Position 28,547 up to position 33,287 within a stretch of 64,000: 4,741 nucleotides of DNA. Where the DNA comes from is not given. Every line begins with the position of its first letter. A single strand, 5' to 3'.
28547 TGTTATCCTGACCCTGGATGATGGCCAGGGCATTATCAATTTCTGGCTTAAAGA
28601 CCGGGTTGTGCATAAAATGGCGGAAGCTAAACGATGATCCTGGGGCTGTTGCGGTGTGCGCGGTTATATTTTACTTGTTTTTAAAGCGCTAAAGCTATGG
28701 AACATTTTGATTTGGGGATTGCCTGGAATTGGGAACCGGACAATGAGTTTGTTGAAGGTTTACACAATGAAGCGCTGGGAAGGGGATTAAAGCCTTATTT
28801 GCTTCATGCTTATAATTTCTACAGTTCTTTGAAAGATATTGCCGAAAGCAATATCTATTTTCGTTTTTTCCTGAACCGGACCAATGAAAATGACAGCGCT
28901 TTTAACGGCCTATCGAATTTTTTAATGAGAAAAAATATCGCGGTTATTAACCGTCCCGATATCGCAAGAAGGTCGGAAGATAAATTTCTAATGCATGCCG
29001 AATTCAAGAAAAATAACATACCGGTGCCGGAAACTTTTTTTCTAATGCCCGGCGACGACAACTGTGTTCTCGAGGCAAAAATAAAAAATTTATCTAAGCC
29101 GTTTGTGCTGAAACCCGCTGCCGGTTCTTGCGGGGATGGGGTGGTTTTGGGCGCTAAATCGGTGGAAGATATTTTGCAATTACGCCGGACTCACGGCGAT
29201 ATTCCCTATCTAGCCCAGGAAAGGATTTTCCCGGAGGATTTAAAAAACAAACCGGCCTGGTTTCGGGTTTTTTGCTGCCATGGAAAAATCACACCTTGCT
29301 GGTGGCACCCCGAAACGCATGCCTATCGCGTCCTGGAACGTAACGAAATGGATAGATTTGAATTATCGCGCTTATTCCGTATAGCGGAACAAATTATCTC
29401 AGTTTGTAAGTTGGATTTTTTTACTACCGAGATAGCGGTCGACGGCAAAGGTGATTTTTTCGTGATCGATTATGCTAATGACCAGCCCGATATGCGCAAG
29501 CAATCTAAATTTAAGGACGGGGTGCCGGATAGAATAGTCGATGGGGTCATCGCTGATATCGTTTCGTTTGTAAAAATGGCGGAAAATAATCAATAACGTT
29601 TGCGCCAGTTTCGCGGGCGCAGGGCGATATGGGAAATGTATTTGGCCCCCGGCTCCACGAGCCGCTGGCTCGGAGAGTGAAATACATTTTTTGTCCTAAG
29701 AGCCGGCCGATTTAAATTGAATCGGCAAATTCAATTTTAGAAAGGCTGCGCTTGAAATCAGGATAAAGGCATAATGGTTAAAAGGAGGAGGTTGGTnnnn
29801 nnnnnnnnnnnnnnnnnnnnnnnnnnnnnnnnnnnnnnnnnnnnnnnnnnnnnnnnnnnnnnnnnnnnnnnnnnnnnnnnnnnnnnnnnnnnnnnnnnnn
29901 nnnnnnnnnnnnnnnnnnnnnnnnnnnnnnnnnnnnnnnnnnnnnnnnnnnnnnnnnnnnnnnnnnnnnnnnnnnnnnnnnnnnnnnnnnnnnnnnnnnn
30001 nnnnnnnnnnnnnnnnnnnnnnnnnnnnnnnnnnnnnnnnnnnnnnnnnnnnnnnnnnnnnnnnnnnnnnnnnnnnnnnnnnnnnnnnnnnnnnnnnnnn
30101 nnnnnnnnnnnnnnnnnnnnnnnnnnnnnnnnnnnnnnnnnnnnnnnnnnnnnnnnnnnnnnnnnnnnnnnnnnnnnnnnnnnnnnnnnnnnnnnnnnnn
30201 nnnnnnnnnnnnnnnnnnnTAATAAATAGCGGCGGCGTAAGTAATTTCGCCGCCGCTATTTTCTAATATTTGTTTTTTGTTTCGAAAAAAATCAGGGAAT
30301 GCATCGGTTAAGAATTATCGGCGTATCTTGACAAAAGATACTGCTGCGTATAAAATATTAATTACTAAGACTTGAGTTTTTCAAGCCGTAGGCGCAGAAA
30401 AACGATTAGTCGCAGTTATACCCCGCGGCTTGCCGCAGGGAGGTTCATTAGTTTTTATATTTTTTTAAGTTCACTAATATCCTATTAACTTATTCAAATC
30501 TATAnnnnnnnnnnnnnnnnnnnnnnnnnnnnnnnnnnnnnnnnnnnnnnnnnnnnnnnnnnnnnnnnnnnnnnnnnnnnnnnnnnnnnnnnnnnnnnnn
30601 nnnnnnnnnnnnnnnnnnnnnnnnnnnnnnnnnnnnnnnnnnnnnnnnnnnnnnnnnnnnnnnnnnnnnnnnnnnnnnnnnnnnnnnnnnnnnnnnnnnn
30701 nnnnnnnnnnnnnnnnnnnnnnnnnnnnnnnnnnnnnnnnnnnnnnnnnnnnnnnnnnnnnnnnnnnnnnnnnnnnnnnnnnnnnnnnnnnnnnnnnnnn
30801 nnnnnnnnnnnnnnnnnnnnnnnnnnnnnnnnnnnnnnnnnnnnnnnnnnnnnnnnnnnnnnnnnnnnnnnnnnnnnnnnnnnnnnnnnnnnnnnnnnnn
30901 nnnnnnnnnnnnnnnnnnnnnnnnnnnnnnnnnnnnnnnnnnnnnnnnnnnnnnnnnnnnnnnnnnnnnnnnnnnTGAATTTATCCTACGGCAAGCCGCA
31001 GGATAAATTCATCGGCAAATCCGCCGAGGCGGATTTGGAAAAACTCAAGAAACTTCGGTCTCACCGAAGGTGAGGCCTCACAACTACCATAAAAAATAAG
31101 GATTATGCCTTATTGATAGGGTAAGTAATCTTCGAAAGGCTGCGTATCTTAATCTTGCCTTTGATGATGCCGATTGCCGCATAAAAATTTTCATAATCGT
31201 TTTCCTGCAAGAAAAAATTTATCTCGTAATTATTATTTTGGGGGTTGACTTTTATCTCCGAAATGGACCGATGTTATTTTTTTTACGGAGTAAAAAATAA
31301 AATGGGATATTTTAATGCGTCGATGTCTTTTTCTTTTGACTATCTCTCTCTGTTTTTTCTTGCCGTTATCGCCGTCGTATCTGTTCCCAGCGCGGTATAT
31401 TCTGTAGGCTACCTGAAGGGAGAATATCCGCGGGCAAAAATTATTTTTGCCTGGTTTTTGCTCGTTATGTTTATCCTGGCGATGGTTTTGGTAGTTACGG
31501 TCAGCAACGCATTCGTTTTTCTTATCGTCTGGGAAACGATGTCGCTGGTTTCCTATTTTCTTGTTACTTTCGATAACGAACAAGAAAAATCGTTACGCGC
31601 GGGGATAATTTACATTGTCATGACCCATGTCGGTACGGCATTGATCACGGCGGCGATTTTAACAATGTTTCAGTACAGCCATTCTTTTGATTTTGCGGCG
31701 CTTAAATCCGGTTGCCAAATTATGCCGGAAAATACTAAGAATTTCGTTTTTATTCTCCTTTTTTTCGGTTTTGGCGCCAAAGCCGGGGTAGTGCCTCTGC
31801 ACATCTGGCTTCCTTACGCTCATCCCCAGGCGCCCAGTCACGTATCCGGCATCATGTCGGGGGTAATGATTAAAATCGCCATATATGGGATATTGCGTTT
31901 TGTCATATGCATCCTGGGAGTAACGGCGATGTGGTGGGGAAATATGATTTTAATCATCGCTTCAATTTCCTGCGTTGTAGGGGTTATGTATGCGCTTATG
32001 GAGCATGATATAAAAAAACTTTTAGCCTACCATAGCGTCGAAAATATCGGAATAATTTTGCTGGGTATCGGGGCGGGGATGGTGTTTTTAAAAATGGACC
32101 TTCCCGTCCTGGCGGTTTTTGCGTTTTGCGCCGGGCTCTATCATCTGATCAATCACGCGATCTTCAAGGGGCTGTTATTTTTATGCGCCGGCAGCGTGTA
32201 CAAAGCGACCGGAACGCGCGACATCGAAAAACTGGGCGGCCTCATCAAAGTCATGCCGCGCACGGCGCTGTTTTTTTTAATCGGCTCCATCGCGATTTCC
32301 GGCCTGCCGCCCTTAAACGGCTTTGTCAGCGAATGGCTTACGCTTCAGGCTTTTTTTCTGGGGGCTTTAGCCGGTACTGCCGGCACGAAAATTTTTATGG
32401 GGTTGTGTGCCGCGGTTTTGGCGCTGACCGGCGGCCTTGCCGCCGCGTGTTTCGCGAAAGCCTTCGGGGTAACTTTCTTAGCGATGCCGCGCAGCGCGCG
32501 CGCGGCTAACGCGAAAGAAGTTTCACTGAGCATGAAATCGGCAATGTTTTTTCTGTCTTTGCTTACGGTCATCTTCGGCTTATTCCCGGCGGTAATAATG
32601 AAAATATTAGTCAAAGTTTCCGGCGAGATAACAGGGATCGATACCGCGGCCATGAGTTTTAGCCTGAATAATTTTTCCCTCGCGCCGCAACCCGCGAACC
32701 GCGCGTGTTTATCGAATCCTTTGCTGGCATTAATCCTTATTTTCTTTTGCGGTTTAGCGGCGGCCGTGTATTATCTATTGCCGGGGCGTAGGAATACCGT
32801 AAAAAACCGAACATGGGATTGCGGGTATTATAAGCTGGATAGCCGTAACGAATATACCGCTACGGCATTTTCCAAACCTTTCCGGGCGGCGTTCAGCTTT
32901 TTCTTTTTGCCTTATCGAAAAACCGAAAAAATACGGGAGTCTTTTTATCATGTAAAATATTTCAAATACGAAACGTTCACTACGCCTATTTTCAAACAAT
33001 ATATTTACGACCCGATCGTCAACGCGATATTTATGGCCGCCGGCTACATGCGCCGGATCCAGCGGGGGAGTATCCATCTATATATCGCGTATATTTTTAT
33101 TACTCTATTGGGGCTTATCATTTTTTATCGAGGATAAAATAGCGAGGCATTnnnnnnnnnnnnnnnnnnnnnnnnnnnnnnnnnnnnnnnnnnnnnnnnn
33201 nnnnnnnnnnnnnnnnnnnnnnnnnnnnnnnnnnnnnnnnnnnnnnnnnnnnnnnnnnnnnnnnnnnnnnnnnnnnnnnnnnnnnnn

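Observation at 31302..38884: Six-gene hyf/hyc-like group-4 hydrogenase-related complex whose large subunit retains only 2 of 4 Ni-Fe cysteines and which lacks the NuoI/HycF-type ferredoxin subunit: probable Ehr-like complex of unknown function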

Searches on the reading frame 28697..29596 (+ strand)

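Call 22: search_protein_families(library=pfam, proteins=[window:28697-29596:+], max_evalue=0.0001)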
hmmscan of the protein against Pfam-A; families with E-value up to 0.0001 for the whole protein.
window:28697-29596:+ (299 aa): 2 families
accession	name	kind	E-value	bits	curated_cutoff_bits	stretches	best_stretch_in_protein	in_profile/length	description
PF08443.16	RimK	-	6.3e-05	23.1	21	1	94-175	2-80/188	RimK-like ATP-grasp domain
PF14397.11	ATPgrasp_ST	-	8.7e-05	22.3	31.4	0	83-155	9-82/278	Sugar-transfer associated ATP-grasp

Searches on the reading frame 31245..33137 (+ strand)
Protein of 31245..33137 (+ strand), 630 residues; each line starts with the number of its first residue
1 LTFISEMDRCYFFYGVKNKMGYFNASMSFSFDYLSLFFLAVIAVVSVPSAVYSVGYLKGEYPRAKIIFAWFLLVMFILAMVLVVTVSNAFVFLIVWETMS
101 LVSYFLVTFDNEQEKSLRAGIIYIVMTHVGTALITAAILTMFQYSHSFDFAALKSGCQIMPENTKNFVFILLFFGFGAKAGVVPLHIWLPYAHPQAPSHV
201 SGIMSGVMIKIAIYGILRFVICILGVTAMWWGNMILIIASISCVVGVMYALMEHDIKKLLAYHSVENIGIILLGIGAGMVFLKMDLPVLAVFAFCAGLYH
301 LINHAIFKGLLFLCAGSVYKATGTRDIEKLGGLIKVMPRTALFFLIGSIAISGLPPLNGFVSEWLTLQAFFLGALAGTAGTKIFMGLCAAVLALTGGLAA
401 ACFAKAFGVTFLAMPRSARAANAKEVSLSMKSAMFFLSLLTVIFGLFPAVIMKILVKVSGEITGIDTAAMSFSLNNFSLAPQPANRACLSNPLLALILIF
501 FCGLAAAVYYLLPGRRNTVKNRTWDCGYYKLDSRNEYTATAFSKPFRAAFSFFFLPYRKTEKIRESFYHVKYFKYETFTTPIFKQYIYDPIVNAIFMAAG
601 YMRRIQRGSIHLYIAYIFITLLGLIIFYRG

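Call 4: search_protein_families(library=pfam, proteins=[window:31245-33137:+])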
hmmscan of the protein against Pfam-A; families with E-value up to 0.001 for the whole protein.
window:31245-33137:+ (630 aa): 2 families
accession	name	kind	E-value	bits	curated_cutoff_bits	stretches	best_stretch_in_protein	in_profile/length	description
PF00361.26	Proton_antipo_M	-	2.3e-58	198.1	21.5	1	89-372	4-277/294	NADH:quinone oxidoreductase/Mrp antiporter, TM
PF00662.26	Proton_antipo_N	-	5.9e-09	36.1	24.5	1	20-61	4-47/51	NADH-Ubiquinone oxidoreductase (complex I), chain 5 N-terminus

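Call 6: search_protein_families(library=ncbifam, proteins=[window:31245-33137:+], max_evalue=0.001)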
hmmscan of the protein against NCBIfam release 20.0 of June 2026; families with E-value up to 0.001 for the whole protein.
window:31245-33137:+ (630 aa): 74 families (the best 25 are shown)
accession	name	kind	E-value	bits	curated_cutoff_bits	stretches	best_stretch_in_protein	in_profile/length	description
NF005086.0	PRK06521.1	equivalog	4.9e-196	653.1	667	1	20-627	67-666/669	hydrogenase 4 subunit B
NF006418.0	PRK08667.1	equivalog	1.3e-150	503.1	794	1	25-629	69-641/644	hydrogenase membrane subunit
NF005958.0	PRK08042.1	equivalog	2.1e-88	297.7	727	1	39-552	81-562/608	formate hydrogenlyase subunit 3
NF006240.0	PRK08376.1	subfamily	4e-78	263.6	662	1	26-457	83-501/521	putative monovalent cation/H+ antiporter subunit D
NF006419.0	PRK08668.1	equivalog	4.4e-70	237.1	617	1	24-583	61-594/613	NADH dehydrogenase subunit M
TIGR00940.1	2a6301s01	subfamily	5.9e-59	200.1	920.45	1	27-458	69-499/793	monovalent cation:proton antiporter subunit A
NF005046.0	PRK06459.1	equivalog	9.3e-59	199.6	460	1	32-627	45-583/587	hydrogenase 4 subunit B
NF009287.0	PRK12647.1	equivalog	2.1e-58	198.5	937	1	22-469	65-488/773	putative monovalent cation/H+ antiporter subunit A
NF009285.0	PRK12645.1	equivalog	1.1e-57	195.9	1028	1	19-459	64-504/804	Na+/H+ antiporter subunit A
NF009310.0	PRK12668.1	equivalog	8.7e-57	193.2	564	1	28-455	63-441/584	Na(+)/H(+) antiporter subunit D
TIGR01972.1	NDH_I_M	subfamily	3e-56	191.1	263.8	1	23-456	68-476/486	NADH-quinone oxidoreductase subunit M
NF005097.0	PRK06525.1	equivalog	6.4e-56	190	430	1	27-446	70-473/480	hydrogenase 4 subunit D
TIGR01974.1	NDH_I_L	subfamily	7.6e-55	187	407.5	1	20-627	69-628/630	NADH-quinone oxidoreductase subunit L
NF005044.0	PRK06458.1-4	equivalog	2.4e-54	185.1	610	1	27-459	68-491/531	hydrogenase 4 subunit F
NF005141.0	PRK06590.1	equivalog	6.1e-54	184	556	1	20-627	68-608/615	NADH-quinone oxidoreductase subunit L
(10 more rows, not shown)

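Call 44: search_solved_structures(query=window:31302-33137:+, max_evalue=1e-10, show_alignments=2)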
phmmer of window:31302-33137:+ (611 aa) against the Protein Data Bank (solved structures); distinct sequences matched with E-value up to 1e-10: 93 (the best 60 are shown).
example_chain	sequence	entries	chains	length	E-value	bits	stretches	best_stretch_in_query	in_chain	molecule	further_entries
7z0s_C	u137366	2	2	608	2.3e-77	264.2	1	52-532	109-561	Formate hydrogenlyase subunit 3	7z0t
6cfw_H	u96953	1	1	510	2.6e-57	198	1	12-437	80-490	Monovalent cation/H+ antiporter subunit D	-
7qru_A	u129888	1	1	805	3.4e-41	144.8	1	11-437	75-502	Na+/H+ antiporter subunit A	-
6z16_A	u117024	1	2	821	1.9e-37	132.4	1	10-434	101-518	Multisubunit Na+/H+ antiporter, A subunit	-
6u8y_X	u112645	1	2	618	9.7e-34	120.1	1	12-440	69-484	NADH dehydrogenase subunit M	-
7qru_D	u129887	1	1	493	5.4e-33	117.7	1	23-369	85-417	Na+/H+ antiporter subunit D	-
9ti4_l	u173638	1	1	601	9.9e-33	116.8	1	6-345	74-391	NADH-ubiquinone oxidoreductase chain 5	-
9cwt_l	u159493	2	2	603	9.9e-33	116.8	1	6-345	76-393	NADH-ubiquinone oxidoreductase chain 5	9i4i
5xtc_l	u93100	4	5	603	1.5e-32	116.2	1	6-345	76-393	NADH-ubiquinone oxidoreductase chain 5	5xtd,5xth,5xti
5gpn_j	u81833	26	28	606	2.5e-31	112.2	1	6-371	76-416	NADH-ubiquinone oxidoreductase chain 5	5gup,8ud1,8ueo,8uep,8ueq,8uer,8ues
5lc5_L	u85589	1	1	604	3.4e-31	111.7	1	6-351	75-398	NADH-ubiquinone oxidoreductase chain 5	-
9w2u_L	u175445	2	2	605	3.4e-31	111.7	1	6-351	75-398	NADH-ubiquinone oxidoreductase chain 5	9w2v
5ldw_L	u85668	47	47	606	3.4e-31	111.7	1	6-351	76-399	NADH-ubiquinone oxidoreductase chain 5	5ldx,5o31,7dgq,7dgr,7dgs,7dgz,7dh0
7v2c_l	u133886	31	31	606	3.5e-31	111.7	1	6-371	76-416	NADH-ubiquinone oxidoreductase chain 5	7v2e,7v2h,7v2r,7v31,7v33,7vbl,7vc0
7v2d_l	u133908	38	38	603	3.5e-31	111.7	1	6-371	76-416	NADH-ubiquinone oxidoreductase chain 5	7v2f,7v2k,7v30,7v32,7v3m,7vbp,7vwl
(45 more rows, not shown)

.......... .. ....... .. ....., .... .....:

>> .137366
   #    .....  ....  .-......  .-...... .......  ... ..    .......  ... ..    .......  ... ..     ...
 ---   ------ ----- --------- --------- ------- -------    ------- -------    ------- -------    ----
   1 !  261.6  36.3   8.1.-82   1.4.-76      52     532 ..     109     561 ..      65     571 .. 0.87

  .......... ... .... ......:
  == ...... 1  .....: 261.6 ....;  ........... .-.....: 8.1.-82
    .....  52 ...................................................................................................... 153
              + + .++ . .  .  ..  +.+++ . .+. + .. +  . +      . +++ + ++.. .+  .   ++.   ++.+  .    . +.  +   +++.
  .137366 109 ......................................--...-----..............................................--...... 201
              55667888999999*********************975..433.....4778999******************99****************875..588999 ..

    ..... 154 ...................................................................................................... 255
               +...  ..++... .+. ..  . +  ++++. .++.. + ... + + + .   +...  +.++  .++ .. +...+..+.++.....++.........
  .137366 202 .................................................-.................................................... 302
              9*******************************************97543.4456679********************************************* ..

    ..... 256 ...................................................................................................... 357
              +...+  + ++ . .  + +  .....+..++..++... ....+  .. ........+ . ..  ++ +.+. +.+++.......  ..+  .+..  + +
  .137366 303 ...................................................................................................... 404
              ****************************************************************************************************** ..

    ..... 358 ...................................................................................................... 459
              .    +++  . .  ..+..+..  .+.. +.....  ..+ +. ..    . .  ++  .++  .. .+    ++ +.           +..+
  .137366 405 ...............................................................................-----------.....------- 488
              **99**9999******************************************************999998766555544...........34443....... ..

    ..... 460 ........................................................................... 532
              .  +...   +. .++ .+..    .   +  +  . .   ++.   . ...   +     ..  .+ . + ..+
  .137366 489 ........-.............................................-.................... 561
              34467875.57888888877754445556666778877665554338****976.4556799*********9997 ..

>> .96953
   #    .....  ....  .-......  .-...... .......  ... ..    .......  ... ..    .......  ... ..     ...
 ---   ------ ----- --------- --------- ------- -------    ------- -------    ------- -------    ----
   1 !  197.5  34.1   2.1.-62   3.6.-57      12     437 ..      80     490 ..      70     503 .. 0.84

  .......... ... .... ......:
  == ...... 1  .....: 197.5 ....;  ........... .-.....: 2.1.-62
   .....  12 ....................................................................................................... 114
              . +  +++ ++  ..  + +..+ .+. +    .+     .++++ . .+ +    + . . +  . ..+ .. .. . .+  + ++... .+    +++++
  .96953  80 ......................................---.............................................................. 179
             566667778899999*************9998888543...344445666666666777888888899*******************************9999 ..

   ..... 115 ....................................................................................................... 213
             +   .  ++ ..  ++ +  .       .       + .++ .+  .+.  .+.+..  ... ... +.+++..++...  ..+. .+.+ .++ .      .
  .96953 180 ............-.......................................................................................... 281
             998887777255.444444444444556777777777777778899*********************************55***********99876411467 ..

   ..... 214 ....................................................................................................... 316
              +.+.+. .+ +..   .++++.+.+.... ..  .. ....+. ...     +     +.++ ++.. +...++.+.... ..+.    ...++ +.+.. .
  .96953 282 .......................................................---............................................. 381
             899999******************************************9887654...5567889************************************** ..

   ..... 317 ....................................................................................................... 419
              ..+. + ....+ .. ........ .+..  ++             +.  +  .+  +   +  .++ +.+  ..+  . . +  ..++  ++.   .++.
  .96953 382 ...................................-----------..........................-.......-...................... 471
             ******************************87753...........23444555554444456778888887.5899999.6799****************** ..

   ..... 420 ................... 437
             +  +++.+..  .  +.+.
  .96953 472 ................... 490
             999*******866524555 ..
